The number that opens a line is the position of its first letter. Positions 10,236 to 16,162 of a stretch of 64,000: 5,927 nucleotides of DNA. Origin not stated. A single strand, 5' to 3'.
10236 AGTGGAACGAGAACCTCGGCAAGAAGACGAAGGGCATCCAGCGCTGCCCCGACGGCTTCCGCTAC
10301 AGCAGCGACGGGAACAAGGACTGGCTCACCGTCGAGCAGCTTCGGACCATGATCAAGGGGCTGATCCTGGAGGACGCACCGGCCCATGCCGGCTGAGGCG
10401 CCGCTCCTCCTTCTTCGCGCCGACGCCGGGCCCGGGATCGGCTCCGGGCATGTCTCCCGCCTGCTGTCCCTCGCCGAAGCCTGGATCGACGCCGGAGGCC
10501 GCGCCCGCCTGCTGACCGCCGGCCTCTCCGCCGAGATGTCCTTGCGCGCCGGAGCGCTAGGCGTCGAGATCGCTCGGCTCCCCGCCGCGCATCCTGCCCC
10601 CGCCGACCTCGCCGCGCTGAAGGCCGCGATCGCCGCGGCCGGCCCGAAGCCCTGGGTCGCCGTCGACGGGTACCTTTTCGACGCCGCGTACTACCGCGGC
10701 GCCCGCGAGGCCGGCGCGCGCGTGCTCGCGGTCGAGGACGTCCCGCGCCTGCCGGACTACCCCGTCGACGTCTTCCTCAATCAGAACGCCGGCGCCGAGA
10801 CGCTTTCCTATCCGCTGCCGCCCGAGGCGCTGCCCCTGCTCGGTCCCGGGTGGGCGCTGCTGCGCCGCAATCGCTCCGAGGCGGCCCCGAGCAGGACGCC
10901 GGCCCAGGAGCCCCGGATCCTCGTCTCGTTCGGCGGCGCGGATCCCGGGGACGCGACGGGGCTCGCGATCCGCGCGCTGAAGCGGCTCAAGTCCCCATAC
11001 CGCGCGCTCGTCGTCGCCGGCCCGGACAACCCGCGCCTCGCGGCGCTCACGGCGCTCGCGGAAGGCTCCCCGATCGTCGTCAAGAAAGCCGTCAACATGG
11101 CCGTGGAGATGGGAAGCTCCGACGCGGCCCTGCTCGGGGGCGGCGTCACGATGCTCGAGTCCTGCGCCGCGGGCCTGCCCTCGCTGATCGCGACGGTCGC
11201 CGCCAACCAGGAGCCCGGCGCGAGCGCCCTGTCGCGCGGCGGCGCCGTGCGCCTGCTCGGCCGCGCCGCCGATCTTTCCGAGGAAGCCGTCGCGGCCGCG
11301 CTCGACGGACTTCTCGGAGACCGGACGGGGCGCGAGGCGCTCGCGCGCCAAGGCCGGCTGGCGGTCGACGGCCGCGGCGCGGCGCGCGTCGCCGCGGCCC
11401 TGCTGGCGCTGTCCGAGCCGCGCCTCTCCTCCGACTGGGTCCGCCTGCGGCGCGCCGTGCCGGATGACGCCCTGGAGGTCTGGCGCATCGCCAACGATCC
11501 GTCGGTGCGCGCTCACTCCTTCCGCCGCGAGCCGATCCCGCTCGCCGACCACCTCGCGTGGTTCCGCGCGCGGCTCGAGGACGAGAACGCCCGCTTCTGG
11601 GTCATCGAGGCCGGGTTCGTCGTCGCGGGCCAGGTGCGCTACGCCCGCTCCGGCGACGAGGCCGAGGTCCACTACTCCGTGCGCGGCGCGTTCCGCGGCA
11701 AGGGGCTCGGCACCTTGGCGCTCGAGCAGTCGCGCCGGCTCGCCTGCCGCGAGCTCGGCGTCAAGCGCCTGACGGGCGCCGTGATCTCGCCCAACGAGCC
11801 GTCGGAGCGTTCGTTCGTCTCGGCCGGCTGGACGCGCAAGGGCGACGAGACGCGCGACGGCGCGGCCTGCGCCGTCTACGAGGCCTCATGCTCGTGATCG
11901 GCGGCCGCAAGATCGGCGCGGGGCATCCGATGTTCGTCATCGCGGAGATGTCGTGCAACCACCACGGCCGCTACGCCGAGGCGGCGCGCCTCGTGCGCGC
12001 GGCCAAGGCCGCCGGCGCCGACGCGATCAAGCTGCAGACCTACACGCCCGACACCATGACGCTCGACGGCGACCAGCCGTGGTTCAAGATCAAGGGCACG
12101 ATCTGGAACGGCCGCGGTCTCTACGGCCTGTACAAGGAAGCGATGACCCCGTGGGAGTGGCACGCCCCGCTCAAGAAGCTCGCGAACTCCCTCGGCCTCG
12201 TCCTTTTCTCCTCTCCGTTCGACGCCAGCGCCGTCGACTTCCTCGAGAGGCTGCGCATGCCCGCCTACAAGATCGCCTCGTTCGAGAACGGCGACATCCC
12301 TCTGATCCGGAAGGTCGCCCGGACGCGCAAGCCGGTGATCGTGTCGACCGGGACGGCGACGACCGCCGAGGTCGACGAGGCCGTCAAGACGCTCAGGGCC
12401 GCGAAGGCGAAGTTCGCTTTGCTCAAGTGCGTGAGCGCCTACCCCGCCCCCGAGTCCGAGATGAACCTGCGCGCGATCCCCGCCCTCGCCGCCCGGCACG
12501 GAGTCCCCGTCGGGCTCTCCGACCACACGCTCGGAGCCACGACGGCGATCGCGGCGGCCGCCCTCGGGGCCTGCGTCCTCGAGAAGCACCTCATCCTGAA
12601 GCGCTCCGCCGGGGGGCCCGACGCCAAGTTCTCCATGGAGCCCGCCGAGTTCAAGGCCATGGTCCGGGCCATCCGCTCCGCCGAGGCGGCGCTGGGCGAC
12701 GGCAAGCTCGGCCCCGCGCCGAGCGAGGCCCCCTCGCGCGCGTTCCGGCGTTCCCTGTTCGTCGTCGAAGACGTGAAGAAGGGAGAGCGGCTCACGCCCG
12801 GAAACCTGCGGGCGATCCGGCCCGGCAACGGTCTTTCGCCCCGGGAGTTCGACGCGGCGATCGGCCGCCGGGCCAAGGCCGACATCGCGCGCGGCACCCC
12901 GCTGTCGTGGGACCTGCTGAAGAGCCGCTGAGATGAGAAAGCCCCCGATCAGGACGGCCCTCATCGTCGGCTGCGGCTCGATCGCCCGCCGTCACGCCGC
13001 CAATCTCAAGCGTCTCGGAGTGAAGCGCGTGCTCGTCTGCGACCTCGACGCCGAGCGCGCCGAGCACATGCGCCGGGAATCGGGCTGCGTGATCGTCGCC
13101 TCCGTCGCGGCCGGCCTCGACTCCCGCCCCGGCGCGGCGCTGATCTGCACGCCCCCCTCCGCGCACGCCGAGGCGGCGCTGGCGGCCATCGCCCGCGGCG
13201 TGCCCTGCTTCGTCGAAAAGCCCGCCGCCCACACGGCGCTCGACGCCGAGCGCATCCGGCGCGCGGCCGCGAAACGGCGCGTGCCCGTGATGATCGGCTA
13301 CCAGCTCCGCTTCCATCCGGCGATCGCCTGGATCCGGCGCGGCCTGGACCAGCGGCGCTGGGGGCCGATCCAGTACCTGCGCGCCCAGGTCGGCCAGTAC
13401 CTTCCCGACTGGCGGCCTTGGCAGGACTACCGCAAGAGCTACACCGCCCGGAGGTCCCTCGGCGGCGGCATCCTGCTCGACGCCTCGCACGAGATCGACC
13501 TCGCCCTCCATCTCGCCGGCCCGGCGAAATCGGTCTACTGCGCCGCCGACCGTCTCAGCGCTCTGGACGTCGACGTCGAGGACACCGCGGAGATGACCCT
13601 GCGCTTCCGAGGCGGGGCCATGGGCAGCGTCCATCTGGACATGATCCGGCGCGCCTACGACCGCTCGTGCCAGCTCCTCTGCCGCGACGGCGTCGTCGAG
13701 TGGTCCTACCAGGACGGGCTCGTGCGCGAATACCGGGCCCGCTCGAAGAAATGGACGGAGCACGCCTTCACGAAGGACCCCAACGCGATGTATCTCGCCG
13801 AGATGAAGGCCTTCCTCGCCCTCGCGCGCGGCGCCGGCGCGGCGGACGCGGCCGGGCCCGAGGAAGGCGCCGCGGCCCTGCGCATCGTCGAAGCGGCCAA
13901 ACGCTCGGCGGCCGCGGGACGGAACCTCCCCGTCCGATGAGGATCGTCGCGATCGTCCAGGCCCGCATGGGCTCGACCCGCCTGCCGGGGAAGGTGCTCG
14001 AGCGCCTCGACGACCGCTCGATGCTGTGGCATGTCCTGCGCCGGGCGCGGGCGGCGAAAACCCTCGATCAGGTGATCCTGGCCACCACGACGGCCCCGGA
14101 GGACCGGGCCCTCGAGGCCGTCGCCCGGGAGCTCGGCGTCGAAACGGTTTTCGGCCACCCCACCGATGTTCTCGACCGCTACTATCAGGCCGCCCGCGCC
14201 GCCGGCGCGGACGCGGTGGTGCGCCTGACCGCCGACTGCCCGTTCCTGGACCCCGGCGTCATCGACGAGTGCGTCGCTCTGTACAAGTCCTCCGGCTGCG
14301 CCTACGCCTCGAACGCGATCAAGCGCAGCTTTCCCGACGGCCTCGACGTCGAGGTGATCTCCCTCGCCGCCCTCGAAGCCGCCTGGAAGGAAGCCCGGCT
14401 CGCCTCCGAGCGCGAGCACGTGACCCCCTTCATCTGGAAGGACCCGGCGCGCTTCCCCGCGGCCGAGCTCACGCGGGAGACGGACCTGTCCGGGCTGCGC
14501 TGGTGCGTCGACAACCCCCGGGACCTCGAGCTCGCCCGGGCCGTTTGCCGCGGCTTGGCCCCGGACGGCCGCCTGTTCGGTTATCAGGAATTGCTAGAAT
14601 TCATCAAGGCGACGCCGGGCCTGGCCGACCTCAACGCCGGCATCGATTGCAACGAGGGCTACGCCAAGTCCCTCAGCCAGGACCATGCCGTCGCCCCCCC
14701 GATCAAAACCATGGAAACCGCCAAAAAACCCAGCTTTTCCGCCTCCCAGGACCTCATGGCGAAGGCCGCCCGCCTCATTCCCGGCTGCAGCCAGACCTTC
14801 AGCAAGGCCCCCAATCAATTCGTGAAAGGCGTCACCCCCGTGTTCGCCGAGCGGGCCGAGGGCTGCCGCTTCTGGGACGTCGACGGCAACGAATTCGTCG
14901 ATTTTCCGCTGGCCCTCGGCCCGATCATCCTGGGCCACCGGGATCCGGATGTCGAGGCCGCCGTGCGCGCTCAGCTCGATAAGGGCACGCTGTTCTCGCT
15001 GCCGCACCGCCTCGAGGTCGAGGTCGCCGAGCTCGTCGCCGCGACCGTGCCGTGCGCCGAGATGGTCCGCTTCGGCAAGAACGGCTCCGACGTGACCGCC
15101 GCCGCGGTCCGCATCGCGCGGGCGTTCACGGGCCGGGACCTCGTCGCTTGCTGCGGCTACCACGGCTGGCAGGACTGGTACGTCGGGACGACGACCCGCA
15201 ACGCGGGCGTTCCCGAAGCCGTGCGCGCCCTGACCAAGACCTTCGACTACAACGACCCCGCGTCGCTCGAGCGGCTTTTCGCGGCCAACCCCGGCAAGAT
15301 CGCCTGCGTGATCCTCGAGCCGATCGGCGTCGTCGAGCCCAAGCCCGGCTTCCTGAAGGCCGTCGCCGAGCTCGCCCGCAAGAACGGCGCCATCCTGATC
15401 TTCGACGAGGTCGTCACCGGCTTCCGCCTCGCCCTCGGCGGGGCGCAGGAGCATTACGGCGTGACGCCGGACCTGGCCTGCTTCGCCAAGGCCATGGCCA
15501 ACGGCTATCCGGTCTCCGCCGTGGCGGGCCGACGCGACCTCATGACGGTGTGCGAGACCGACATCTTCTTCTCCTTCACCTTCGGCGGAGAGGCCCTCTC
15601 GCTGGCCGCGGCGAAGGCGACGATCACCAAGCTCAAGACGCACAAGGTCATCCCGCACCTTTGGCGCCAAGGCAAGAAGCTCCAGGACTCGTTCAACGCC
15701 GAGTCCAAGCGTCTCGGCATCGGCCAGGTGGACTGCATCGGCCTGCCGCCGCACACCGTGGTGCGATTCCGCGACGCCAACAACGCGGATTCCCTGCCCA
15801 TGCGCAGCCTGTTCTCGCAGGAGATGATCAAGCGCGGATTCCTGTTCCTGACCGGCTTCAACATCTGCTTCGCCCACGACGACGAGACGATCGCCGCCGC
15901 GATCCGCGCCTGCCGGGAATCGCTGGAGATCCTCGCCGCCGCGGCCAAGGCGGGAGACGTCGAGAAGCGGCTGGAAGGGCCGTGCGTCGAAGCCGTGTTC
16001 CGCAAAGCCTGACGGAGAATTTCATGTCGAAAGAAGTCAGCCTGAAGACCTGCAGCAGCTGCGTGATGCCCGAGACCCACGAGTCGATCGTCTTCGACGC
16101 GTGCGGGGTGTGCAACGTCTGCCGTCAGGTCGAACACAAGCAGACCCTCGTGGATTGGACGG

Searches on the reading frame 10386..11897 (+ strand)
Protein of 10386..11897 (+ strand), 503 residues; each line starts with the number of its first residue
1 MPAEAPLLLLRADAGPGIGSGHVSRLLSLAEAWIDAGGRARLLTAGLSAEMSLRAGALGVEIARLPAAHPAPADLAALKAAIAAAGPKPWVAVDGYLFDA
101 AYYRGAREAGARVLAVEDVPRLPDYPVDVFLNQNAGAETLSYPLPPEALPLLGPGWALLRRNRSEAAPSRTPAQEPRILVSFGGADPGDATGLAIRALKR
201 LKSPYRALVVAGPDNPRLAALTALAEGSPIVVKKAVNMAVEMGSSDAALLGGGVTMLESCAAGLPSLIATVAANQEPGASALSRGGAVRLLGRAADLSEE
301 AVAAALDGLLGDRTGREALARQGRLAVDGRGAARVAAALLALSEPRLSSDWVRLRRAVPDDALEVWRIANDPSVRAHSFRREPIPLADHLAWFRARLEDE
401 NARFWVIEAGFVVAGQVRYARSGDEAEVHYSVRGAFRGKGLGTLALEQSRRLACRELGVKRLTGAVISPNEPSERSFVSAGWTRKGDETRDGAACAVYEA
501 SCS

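Call 70: search_protein_families(library=pfam, proteins=[window:10386-11897:+], max_evalue=0.00001)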
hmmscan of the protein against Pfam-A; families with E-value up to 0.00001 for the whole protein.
window:10386-11897:+ (503 aa): 2 families
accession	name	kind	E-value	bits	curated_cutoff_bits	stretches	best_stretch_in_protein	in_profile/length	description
PF13302.13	Acetyltransf_3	-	6.4e-14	53.3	25.4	1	353-481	3-136/138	Acetyltransferase (GNAT) domain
PF00583.31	Acetyltransf_1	-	2.4e-07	31.5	20.7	1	386-477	21-111/116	Acetyltransferase (GNAT) family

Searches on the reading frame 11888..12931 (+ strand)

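Call 71: search_protein_families(library=pfam, proteins=[window:11888-12931:+], max_evalue=0.00001)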
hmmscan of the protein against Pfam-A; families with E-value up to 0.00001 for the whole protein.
window:11888-12931:+ (347 aa): 2 families
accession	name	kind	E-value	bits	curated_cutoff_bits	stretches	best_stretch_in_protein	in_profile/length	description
PF03102.20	NeuB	-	2.4e-87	292.8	22.1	1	35-273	1-240/241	NeuB family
PF08666.17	SAF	-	2.3e-14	54.1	21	1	287-344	1-62/63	SAF domain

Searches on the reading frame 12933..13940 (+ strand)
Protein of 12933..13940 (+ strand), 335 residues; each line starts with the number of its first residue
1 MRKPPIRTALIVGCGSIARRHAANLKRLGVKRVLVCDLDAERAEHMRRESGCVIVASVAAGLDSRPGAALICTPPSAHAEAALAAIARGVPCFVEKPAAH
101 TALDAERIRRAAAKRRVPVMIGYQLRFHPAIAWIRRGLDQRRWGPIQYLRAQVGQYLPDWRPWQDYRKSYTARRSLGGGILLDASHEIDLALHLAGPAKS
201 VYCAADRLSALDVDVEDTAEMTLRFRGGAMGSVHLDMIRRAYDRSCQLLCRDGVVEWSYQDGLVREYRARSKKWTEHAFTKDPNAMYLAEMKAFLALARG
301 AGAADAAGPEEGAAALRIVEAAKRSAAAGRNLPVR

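Call 71: search_protein_families(library=pfam, proteins=[window:12933-13940:+], max_evalue=0.00001)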
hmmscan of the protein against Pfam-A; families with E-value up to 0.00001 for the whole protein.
window:12933-13940:+ (335 aa): 3 families
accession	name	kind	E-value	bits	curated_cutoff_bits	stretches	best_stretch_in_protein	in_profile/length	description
PF22725.1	GFO_IDH_MocA_C3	-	4.4e-19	69.1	27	1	134-255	4-123/124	GFO/IDH/MocA C-terminal domain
PF01408.29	GFO_IDH_MocA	-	4e-18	66.7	24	1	9-123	3-120/120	Oxidoreductase family, NAD-binding Rossmann fold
PF02894.22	GFO_IDH_MocA_C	-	5.2e-16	59.5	22.9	1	138-332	4-216/218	Oxidoreductase family, C-terminal alpha/beta domain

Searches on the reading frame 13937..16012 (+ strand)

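Call 71: search_protein_families(library=pfam, proteins=[window:13937-16012:+], max_evalue=0.00001)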
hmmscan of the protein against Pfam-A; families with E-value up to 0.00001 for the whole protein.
window:13937-16012:+ (691 aa): 3 families
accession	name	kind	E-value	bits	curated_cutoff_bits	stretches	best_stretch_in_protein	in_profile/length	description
PF00202.27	Aminotran_3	-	2e-51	175.4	30.5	1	300-602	9-343/403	Aminotransferase class-III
PF02348.25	CTP_transf_3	-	5.3e-26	92.2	22.6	1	4-174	1-170/217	Cytidylyltransferase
PF12804.13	NTP_transf_3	-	1.1e-10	42.4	27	1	10-128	11-125/160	MobA-like NTP transferase domain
